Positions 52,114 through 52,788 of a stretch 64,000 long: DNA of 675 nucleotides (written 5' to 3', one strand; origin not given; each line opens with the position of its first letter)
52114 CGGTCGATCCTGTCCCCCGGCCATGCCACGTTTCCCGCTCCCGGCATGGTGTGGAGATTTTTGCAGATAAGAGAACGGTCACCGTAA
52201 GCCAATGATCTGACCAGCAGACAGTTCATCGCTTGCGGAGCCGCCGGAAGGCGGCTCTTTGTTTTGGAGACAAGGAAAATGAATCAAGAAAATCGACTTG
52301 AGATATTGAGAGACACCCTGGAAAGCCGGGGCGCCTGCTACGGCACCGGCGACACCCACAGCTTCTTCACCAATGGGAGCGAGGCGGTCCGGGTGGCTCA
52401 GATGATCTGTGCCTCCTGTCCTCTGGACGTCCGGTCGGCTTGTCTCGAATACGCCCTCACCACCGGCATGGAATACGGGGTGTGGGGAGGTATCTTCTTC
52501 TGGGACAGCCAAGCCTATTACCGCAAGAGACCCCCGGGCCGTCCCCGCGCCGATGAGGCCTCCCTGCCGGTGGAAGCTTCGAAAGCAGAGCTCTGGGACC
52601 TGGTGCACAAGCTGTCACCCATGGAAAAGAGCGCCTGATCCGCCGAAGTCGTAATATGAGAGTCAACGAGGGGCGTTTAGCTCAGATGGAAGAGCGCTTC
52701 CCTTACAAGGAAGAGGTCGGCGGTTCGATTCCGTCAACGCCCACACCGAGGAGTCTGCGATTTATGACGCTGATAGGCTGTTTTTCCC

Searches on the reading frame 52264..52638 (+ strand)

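Call 3: search_protein_families(library=pfam, proteins=[window:52264-52638:+], max_evalue=0.1)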
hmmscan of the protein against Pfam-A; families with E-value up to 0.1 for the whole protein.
window:52264-52638:+ (124 aa): 1 family
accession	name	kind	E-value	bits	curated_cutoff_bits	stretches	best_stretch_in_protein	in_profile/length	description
PF02467.21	Whib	-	3e-13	50.5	23.6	1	21-77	3-57/65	Transcription factor WhiB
